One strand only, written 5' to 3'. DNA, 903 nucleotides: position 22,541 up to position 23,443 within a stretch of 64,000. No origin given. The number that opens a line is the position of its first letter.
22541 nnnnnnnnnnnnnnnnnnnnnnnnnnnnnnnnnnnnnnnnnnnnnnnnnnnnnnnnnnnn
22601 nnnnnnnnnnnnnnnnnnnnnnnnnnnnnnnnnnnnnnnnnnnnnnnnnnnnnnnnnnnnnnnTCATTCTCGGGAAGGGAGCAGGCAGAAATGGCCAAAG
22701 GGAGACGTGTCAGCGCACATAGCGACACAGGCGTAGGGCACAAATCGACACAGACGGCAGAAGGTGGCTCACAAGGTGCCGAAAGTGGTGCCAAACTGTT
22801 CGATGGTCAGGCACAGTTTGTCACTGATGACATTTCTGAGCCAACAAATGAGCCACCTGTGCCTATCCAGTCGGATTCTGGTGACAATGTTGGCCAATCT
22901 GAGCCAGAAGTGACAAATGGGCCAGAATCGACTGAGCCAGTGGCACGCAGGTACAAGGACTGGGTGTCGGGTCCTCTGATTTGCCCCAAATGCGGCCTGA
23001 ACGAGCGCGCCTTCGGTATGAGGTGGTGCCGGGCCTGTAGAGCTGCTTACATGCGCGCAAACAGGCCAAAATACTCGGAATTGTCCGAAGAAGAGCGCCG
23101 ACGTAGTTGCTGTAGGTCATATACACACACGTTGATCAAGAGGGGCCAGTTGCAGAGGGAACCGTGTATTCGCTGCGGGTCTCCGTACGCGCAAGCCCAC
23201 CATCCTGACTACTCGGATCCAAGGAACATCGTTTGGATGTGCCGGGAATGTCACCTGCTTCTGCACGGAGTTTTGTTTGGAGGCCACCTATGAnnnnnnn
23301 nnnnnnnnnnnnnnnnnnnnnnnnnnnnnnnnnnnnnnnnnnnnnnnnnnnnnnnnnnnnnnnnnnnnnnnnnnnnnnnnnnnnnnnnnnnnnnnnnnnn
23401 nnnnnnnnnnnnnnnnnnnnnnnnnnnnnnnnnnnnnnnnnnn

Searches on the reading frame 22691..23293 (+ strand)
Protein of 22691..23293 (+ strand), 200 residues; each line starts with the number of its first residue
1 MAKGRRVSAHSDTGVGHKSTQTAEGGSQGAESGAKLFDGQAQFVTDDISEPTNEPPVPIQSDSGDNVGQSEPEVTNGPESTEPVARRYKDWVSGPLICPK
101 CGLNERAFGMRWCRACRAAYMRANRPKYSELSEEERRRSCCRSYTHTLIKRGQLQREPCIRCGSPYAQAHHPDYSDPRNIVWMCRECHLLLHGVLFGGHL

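Call 4: search_protein_families(library=pfam, proteins=[window:22691-23293:+], max_evalue=0.01)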
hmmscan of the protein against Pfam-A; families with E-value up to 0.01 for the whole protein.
window:22691-23293:+ (200 aa): 0 families

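Call 5: search_protein_families(library=phrogs, proteins=[window:22691-23293:+], max_evalue=0.001)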
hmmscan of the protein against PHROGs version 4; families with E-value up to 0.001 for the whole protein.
window:22691-23293:+ (200 aa): 2 families
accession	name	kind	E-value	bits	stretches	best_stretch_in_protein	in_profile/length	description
phrog_2340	-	DNA, RNA and nucleotide metabolism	4e-10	41.1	1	122-192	88-160/171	endonuclease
phrog_11793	-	unknown function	0.00055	20.6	1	146-189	9-54/65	-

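Call 44: search_protein_families(library=padloc, proteins=[window:22691-23293:+], max_evalue=0.01)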
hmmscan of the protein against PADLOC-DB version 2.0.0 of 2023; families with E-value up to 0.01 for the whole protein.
window:22691-23293:+ (200 aa): 0 families

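Call 45: search_protein_families(library=ncbifam, proteins=[window:22691-23293:+], max_evalue=0.01)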
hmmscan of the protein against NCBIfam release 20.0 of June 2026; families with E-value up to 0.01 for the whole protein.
window:22691-23293:+ (200 aa): 0 families
